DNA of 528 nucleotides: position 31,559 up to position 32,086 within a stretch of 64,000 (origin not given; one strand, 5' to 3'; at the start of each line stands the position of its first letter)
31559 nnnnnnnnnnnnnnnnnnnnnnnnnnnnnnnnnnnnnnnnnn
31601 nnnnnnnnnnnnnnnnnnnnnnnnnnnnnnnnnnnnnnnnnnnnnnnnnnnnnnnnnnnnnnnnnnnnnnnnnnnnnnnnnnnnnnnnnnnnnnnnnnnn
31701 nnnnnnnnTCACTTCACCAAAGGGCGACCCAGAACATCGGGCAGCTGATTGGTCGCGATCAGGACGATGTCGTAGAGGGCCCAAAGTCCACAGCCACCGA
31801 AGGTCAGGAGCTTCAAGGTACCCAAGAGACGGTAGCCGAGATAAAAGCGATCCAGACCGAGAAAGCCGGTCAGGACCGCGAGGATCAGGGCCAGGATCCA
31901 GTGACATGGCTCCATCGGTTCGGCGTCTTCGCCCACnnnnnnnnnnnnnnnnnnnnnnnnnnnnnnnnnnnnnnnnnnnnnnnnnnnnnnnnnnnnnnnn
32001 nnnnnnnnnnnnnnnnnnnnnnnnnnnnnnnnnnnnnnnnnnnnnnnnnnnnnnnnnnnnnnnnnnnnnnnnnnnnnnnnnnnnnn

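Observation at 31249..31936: TM2-domain and DUF2752 small membrane protein pair, with a possible 5' frameshift in the DUF2752 gene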

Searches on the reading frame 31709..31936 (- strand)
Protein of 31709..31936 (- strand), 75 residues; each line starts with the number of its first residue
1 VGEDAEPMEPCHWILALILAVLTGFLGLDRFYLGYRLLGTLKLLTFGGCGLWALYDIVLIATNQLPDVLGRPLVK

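Call 7: search_protein_families(library=pfam, proteins=[window:31712-31936:-], max_evalue=0.1)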
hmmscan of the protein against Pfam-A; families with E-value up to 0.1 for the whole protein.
seq(75 aa): 1 family
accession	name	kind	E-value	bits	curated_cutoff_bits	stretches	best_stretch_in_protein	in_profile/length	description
PF05154.21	TM2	-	2.7e-14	53.6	27.9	1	13-58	5-51/51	TM2 domain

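Call 17: find_encoding_contigs(protein=window:31709-31936:-, flank=3000, max_places=10)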
Protein window:31709-31936:- (75 aa): 1 contig read that carries it; 1 place shown.
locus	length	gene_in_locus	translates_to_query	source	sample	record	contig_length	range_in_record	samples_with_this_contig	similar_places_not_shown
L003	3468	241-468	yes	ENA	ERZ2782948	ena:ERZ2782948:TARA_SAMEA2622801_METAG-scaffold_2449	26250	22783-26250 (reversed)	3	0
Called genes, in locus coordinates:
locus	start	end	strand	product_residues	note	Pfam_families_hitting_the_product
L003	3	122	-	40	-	?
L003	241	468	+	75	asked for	PF05154:TM2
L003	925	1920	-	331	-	PF00195:Chal_sti_synt_N (weak), PF08545:ACP_syn_III, PF08541:ACP_syn_III_C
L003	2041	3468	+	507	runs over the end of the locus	PF01590:GAF, PF13185:GAF_2, PF13492:GAF_3, PF00158:Sigma54_activat, PF14532:Sigma54_activ_2, PF07728:AAA_5 (weak), PF25601:AAA_lid_14, PF02954:HTH_8, +1 more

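Call 31: find_encoding_contigs(protein=window:31709-31915:-, flank=1500, max_places=10)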
Protein window:31709-31915:- (68 aa): 2 contigs read that carry it; 1 place shown.
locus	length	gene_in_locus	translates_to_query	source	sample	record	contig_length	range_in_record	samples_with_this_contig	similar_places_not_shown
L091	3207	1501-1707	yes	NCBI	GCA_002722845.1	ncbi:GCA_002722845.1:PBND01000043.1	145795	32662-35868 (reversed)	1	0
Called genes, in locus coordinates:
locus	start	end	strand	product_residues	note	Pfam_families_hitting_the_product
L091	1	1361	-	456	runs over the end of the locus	PF14522:Cytochrome_C7 (faint), PF13435:Cytochrome_C554, PF22113:Mtrc-MtrF_II-IV_dom (faint)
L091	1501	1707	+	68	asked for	PF05154:TM2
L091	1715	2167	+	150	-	PF10825:DUF2752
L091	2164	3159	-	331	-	PF00195:Chal_sti_synt_N (weak), PF08545:ACP_syn_III, PF08541:ACP_syn_III_C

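Call 56: search_protein_families(library=ncbifam, proteins=[window:31712-31936:-], max_evalue=0.01)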
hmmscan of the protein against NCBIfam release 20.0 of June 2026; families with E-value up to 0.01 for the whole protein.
seq(75 aa): 0 families

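Call 57: search_protein_families(library=padloc, proteins=[window:31712-31936:-], max_evalue=0.01)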
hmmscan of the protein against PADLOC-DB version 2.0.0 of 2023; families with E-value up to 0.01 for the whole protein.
seq(75 aa): 0 families

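Call 64: find_homologous_proteins(query=A5, max_evalue=1e-8)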
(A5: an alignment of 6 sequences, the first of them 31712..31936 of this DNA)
Query A5 (6 sequences) (75 aa, profile of the alignment): 7895 proteins with E <= 1e-8 among 8000 candidates; the best 120 are listed.
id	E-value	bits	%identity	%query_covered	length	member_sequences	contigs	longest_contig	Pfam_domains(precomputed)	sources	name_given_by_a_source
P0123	1.3e-55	203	55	97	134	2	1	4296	PF05154.22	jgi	jgi:TM2 domain-containing membrane protein YozV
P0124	6.1e-55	201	59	92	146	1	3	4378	PF05154.22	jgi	jgi:TM2 domain-containing membrane protein YozV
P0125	6.3e-55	201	59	92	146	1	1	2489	PF05154.22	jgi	jgi:TM2 domain-containing membrane protein YozV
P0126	2.8e-54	199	54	95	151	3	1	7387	PF05154.22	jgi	jgi:TM2 domain-containing membrane protein YozV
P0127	9.8e-54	197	51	91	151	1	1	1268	PF05154.22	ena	-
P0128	1.6e-53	196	57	89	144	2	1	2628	PF05154.22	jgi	jgi:TM2 domain-containing membrane protein YozV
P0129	4.8e-53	195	53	91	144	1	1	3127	PF05154.22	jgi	-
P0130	1.2e-52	194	53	95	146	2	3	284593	PF05154.22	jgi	jgi:TM2 domain-containing membrane protein YozV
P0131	9.5e-52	191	54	91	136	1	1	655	PF05154.22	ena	-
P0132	3.5e-51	189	57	80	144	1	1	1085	PF05154.22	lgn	-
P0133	4.4e-51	189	54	92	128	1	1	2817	PF05154.22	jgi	jgi:TM2 domain-containing membrane protein YozV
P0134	6.5e-50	185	56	92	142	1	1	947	PF05154.22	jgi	jgi:TM2 domain-containing membrane protein YozV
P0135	1.3e-49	184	50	91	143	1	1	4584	PF05154.22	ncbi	-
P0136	5.0e-49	182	53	80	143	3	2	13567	PF05154.22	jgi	jgi:TM2 domain-containing membrane protein YozV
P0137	5.1e-49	182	49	91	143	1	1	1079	PF05154.22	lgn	-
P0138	2.5e-48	180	50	91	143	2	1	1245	PF05154.22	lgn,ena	-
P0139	2.5e-48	180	50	91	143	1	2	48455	PF05154.22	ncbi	-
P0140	3.6e-48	179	50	80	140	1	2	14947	PF05154.22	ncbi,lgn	-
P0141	6.5e-48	178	50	80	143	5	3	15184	PF05154.22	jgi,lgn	jgi:TM2 domain-containing membrane protein YozV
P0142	1.4e-47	177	-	-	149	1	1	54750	PF05154.22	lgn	-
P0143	1.5e-47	177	55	77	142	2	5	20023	PF05154.22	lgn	-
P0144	1.7e-47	177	51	91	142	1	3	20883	PF05154.22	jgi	jgi:TM2 domain-containing membrane protein YozV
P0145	1.9e-47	177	55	83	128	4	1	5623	PF05154.22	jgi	jgi:TM2 domain-containing membrane protein YozV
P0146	2.3e-47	177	53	80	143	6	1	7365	PF05154.22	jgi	jgi:TM2 domain-containing membrane protein YozV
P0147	4.5e-47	176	50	91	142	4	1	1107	PF05154.22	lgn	-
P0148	4.6e-47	176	48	97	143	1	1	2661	PF05154.22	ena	-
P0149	6.9e-47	175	50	91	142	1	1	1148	PF05154.22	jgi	jgi:TM2 domain-containing membrane protein YozV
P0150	1.7e-46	174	-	-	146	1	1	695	PF05154.22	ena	-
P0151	2.3e-46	174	46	91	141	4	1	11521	PF05154.22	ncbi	-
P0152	3.6e-46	173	53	80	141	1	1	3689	PF05154.22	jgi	jgi:TM2 domain-containing membrane protein YozV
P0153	4.1e-46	173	53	80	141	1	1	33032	PF05154.22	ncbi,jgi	-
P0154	4.5e-46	173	44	100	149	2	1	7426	PF05154.22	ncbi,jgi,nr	ncbi:MAG: TM2 domain-containing protein [Polyangiaceae bacterium]|nr:TM2 domain-containing protein [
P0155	5.0e-46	172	49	91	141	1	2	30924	PF05154.22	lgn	-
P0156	5.1e-46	172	52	80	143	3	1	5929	PF05154.22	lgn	-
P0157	5.7e-46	172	51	95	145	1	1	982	PF05154.22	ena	-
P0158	5.7e-46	172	51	95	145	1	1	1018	PF05154.22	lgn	-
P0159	9.1e-46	172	49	92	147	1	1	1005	PF05154.22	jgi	jgi:TM2 domain-containing membrane protein YozV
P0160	1.2e-45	171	53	91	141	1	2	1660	PF05154.22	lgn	-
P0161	2.2e-45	170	57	80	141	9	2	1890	PF05154.22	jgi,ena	-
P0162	3.7e-45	170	51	91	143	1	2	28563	PF05154.22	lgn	-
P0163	5.5e-45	169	49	92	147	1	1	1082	PF05154.22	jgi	-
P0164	5.6e-45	169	60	77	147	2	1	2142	PF05154.22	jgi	jgi:TM2 domain-containing membrane protein YozV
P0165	8.0e-45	169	-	-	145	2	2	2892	PF05154.22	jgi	jgi:TM2 domain-containing membrane protein YozV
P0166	1.6e-44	168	-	-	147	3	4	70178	PF05154.22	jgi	jgi:TM2 domain-containing membrane protein YozV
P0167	1.9e-44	167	55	80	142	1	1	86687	PF05154.22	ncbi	-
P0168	2.1e-44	167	50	80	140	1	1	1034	PF05154.22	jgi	jgi:TM2 domain-containing membrane protein YozV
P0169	2.3e-44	167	52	80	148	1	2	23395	PF05154.22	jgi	jgi:TM2 domain-containing membrane protein YozV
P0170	2.6e-44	167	60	80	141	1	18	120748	PF05154.22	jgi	jgi:TM2 domain-containing membrane protein YozV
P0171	3.0e-44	167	49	91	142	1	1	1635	PF05154.22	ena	-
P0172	3.2e-44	167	53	77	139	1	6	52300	PF05154.22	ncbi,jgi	jgi:TM2 domain-containing membrane protein YozV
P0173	3.5e-44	167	59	79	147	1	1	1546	PF05154.22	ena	-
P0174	4.0e-44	166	49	91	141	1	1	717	PF05154.22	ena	-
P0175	4.2e-44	166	48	92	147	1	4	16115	PF05154.22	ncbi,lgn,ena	-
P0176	4.2e-44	166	-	-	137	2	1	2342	PF05154.22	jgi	jgi:TM2 domain-containing membrane protein YozV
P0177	5.7e-44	166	44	97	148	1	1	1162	PF05154.22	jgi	-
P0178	6.2e-44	166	47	91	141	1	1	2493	PF05154.22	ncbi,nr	ncbi:MAG: TM2 domain-containing protein [Deltaproteobacteria bacterium]|nr:TM2 domain-containing pro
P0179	6.9e-44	166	53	80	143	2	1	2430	PF05154.22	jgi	jgi:TM2 domain-containing membrane protein YozV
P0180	7.3e-44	166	50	77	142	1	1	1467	PF05154.22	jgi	jgi:TM2 domain-containing membrane protein YozV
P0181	7.7e-44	165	40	91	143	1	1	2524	PF05154.22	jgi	jgi:TM2 domain-containing membrane protein YozV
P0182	8.2e-44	165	-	-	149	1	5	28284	PF05154.22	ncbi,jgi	-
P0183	8.3e-44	165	46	91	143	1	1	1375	PF05154.22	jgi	jgi:TM2 domain-containing membrane protein YozV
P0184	8.8e-44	165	-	-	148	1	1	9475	PF05154.22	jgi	jgi:TM2 domain-containing membrane protein YozV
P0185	8.9e-44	165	50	77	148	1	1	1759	PF05154.22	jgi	jgi:TM2 domain-containing membrane protein YozV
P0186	1.2e-43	165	-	-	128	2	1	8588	PF05154.22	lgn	-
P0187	1.3e-43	165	51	79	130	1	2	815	PF05154.22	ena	-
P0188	1.3e-43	165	55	80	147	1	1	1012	PF05154.22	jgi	jgi:TM2 domain-containing membrane protein YozV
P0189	1.4e-43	165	47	91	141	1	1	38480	PF05154.22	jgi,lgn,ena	-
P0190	1.4e-43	165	49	92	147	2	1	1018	PF05154.22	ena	-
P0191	1.5e-43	165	-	-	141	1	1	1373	PF05154.22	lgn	-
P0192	1.6e-43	164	-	-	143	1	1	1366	PF05154.22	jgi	jgi:TM2 domain-containing membrane protein YozV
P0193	1.6e-43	164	51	79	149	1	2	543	PF05154.22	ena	-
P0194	1.6e-43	164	53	80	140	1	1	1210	PF05154.22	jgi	jgi:TM2 domain-containing membrane protein YozV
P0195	1.7e-43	164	55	80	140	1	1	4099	PF05154.22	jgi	jgi:TM2 domain-containing membrane protein YozV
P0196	2.0e-43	164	-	-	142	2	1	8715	PF05154.22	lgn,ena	-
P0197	2.3e-43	164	-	-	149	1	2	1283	PF05154.22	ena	-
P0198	3.0e-43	164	49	92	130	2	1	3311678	PF05154.22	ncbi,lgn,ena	-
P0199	3.8e-43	163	51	92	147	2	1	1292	PF05154.22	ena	-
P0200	4.9e-43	163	52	80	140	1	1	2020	PF05154.22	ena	-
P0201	5.1e-43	163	56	79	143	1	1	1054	PF05154.22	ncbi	-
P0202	5.9e-43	163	46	95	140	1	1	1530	PF05154.22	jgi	jgi:TM2 domain-containing membrane protein YozV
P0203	6.0e-43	163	48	80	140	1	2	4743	PF05154.22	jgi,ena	jgi:TM2 domain-containing membrane protein YozV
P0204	6.2e-43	163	-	-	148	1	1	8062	PF05154.22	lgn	-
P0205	6.5e-43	162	52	80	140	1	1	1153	PF05154.22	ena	-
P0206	6.6e-43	162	55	80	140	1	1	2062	PF05154.22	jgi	-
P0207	7.0e-43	162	-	-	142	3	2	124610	PF05154.22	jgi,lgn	jgi:TM2 domain-containing membrane protein YozV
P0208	7.7e-43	162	-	-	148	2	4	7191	PF05154.22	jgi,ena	-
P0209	7.8e-43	162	53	77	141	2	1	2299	PF05154.22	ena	-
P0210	8.3e-43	162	54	91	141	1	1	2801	PF05154.22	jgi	jgi:TM2 domain-containing membrane protein YozV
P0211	8.9e-43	162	-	-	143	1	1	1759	PF05154.22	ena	-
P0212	9.0e-43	162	-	-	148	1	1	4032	PF05154.22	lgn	-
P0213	1.2e-42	162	46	95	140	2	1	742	PF05154.22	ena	-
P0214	1.3e-42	162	51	79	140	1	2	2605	PF05154.22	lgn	-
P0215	1.3e-42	161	-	-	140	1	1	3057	PF05154.22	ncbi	-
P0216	1.3e-42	161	49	91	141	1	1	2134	PF05154.22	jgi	jgi:TM2 domain-containing membrane protein YozV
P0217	1.4e-42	161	44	91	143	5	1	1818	PF05154.22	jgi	jgi:TM2 domain-containing membrane protein YozV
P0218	1.6e-42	161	50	80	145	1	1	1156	PF05154.22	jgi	-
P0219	1.6e-42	161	-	-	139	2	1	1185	PF05154.22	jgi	jgi:TM2 domain-containing membrane protein YozV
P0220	1.7e-42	161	-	-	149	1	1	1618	PF05154.22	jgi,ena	-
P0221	1.7e-42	161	53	79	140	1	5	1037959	PF05154.22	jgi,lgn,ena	jgi:TM2 domain-containing membrane protein YozV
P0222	1.7e-42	161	58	79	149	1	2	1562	PF05154.22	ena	-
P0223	1.8e-42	161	-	-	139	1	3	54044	PF05154.22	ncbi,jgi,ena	-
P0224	1.8e-42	161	53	80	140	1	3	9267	PF05154.22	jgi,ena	-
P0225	1.9e-42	161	-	-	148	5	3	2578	PF05154.22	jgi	jgi:TM2 domain-containing membrane protein YozV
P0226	2.0e-42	161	-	-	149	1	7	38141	PF05154.22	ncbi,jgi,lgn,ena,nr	ncbi:MAG TPA: TM2 domain-containing protein [Holophaga sp.]|jgi:TM2 domain-containing membrane prote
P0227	2.3e-42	161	52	88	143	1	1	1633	PF05154.22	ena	-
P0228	2.6e-42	161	-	-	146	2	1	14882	PF05154.22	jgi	jgi:TM2 domain-containing membrane protein YozV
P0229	3.0e-42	160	53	79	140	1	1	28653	PF05154.22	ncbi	-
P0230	3.1e-42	160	53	77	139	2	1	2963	PF05154.22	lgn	-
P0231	3.4e-42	160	-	-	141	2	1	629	PF05154.22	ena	-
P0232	4.2e-42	160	-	-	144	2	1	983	PF05154.22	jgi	jgi:TM2 domain-containing membrane protein YozV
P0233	4.8e-42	160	-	-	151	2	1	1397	PF05154.22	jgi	-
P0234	5.3e-42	160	-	-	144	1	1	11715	PF05154.22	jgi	jgi:TM2 domain-containing membrane protein YozV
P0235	5.3e-42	160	46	95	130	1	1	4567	PF05154.22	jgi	-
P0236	5.5e-42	160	46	95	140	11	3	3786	PF05154.22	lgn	-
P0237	5.5e-42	159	-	-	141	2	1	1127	PF05154.22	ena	-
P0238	6.0e-42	159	-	-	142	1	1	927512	PF05154.22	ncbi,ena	-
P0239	7.1e-42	159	49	79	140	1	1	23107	PF05154.22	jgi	jgi:TM2 domain-containing membrane protein YozV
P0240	7.4e-42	159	53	77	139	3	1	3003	PF05154.22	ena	-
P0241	7.5e-42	159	-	-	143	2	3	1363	PF05154.22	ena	-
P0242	8.5e-42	159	49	91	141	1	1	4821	PF05154.22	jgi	jgi:TM2 domain-containing membrane protein YozV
